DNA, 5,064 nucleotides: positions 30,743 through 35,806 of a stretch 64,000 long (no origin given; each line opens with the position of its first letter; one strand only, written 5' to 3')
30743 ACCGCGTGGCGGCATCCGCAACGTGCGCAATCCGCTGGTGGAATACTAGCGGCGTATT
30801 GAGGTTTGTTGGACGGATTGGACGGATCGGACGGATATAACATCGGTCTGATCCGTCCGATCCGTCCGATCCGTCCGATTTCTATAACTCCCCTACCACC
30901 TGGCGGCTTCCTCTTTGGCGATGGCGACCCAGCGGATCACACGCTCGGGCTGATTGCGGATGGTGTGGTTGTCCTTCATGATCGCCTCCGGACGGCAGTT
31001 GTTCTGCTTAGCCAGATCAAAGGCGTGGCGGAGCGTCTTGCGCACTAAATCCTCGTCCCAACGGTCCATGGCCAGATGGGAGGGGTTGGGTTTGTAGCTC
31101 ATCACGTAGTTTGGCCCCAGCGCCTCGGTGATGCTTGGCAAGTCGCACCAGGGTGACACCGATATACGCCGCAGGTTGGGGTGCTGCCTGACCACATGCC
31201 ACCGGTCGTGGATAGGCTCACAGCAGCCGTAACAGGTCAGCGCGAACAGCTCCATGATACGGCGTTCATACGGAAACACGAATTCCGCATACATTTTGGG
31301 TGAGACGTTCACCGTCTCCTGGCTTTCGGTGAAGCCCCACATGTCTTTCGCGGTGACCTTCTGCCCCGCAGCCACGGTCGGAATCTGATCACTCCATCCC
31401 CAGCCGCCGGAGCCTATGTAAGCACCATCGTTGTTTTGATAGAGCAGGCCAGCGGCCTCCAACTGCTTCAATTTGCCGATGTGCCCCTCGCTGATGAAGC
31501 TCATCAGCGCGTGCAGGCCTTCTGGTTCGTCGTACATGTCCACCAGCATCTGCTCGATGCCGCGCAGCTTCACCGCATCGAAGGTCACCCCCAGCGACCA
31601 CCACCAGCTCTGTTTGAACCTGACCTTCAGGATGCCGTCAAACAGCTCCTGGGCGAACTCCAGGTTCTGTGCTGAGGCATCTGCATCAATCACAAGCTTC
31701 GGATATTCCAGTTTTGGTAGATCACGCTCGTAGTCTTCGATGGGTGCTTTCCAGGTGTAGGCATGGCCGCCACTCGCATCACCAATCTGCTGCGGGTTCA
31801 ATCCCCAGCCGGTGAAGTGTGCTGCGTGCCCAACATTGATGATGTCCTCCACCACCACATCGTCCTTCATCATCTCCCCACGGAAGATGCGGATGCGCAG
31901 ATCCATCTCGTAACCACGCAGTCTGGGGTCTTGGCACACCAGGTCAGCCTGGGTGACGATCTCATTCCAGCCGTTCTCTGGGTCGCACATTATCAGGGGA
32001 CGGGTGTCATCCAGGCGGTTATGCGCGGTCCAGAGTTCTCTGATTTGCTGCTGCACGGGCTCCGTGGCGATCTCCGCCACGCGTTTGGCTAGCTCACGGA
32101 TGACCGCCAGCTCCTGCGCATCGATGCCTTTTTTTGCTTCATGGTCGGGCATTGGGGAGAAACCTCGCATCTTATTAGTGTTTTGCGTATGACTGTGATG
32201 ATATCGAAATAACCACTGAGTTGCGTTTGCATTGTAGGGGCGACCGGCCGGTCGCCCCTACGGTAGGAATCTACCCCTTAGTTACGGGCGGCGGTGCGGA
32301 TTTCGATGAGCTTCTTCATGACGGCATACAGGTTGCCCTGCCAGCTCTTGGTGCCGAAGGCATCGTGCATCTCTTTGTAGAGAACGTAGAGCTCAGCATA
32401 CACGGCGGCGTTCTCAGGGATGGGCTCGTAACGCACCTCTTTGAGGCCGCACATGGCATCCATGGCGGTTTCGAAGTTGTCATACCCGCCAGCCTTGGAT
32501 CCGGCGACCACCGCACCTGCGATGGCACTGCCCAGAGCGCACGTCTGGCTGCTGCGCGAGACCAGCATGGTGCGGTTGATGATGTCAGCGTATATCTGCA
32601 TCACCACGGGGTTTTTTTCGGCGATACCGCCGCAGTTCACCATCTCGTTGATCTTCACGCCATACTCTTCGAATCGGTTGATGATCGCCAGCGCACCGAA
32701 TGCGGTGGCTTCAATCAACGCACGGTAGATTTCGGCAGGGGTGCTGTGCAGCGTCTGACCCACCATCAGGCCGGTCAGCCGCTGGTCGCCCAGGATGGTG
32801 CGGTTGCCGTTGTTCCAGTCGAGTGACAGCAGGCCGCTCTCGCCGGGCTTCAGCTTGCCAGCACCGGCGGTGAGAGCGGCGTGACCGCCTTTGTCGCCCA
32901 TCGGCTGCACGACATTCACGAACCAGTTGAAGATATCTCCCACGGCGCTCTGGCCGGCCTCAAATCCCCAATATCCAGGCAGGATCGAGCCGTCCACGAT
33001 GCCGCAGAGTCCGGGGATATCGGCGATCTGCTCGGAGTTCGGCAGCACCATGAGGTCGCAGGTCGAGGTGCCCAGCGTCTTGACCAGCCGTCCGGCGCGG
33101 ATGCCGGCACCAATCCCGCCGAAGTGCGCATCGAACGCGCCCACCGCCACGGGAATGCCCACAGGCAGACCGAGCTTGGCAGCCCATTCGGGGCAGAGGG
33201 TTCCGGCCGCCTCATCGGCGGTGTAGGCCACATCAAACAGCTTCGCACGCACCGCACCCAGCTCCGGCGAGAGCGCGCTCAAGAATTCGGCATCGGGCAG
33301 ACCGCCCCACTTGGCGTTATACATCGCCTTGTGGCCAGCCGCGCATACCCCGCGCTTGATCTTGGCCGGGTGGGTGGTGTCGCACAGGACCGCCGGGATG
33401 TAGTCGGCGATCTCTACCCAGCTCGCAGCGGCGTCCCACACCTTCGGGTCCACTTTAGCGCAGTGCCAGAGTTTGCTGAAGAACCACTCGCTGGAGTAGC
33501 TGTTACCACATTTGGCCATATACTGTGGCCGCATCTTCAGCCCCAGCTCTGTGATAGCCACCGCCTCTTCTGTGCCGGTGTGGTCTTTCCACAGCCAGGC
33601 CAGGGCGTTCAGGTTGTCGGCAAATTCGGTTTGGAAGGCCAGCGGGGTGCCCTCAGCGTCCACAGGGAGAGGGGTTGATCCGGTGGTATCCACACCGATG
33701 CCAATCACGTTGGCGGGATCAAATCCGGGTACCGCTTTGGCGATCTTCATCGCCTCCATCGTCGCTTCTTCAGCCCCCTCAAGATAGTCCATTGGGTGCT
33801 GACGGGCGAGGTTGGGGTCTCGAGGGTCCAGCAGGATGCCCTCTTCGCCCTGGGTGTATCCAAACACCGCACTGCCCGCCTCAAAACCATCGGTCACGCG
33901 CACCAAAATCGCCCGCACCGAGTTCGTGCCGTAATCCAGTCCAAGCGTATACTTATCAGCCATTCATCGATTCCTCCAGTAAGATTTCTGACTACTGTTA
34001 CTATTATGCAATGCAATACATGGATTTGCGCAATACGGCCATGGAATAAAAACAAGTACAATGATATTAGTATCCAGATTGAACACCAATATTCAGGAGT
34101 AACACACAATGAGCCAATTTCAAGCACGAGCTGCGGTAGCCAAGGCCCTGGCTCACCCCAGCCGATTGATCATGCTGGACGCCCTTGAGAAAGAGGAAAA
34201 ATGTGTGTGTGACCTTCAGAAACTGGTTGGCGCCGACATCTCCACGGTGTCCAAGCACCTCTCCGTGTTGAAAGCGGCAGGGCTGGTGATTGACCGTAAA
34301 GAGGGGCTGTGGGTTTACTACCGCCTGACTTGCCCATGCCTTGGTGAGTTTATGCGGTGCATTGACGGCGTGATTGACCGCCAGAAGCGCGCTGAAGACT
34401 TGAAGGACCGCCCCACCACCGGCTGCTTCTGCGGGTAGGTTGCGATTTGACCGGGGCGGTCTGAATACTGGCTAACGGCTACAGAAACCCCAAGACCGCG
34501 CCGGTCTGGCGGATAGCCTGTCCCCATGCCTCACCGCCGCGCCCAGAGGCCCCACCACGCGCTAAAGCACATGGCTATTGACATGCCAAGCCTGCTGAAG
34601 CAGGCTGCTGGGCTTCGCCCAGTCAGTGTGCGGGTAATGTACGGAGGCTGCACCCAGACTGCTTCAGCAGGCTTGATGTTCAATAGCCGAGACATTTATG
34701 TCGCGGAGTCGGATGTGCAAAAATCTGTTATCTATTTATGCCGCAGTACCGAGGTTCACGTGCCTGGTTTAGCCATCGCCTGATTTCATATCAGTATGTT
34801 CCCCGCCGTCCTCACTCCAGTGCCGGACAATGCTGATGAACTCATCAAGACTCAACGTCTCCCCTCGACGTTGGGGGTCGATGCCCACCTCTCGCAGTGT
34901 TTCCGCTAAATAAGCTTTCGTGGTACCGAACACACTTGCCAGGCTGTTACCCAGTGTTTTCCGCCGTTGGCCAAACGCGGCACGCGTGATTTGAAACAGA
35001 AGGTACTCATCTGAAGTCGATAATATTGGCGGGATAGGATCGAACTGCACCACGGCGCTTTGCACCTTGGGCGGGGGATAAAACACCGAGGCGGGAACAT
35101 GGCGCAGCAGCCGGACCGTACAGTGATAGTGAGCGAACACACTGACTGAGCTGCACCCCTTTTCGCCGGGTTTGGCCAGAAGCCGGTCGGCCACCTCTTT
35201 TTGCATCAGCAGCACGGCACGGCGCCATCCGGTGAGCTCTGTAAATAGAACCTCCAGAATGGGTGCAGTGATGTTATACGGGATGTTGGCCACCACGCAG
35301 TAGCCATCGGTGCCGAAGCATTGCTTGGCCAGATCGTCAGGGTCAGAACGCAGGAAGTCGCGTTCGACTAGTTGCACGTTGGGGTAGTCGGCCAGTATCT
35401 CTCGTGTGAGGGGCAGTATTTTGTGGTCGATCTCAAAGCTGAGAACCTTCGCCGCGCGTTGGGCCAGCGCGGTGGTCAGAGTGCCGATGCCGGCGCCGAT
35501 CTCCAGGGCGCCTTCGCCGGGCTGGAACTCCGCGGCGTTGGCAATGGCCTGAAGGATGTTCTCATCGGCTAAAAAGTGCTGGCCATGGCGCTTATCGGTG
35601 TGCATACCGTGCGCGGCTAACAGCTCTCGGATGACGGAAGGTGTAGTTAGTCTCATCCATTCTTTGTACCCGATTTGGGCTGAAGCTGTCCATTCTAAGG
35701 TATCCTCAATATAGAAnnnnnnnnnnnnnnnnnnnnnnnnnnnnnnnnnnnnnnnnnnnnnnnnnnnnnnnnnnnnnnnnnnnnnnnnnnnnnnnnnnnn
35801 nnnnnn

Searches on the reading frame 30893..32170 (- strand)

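Call 12: search_protein_families(library=pfam, proteins=[window:30893-32170:-], max_evalue=0.001)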
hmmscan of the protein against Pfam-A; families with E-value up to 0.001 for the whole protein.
window:30893-32170:- (425 aa): 1 family
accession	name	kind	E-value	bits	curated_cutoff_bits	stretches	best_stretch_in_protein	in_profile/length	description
PF01208.23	URO-D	-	0.00089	18.8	23.9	0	203-241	160-198/346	Uroporphyrinogen decarboxylase (URO-D)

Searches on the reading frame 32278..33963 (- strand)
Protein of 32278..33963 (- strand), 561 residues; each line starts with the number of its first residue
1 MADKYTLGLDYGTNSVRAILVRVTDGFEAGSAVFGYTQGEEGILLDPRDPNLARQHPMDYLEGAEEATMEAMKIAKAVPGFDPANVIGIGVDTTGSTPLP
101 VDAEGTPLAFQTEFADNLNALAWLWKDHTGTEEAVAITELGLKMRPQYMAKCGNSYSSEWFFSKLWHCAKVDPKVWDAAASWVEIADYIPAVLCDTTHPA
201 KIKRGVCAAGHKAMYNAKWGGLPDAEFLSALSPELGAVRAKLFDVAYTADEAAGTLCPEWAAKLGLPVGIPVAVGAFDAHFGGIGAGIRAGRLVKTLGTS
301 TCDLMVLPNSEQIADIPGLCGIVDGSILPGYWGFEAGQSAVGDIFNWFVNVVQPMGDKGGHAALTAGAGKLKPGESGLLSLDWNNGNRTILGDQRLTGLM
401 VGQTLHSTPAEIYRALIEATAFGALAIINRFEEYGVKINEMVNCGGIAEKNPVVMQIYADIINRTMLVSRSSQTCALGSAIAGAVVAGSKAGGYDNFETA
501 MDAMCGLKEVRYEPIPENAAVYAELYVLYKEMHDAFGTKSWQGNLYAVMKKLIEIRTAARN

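Call 12: search_protein_families(library=pfam, proteins=[window:32278-33963:-], max_evalue=0.001)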
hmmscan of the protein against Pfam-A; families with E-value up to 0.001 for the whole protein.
window:32278-33963:- (561 aa): 2 families
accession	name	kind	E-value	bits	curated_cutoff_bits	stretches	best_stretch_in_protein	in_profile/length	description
PF02782.22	FGGY_C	-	8e-36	124.1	27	1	295-485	3-196/198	FGGY family of carbohydrate kinases, C-terminal domain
PF00370.27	FGGY_N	-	5.2e-13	49.6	28.8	1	5-285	1-245/245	FGGY family of carbohydrate kinases, N-terminal domain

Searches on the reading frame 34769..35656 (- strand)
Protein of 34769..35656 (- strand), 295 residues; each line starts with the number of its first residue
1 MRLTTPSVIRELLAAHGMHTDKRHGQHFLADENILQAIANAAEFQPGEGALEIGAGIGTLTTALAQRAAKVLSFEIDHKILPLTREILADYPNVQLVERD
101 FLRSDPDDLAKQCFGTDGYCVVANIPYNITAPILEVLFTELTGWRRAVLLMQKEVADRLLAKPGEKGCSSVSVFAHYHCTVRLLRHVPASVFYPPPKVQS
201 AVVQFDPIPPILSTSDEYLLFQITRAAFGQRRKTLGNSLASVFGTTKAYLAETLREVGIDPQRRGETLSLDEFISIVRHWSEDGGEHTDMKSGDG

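Call 12: search_protein_families(library=pfam, proteins=[window:34769-35656:-], max_evalue=0.001)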
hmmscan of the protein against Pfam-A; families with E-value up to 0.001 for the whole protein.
window:34769-35656:- (295 aa): 2 families
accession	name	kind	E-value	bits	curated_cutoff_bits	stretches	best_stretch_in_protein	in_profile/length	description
PF00398.26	RrnaAD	-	3.5e-56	190.7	24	1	21-276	5-257/263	Ribosomal RNA adenine dimethylase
PF13649.12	Methyltransf_25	-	0.00022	22.3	27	1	51-105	2-59/97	Methyltransferase domain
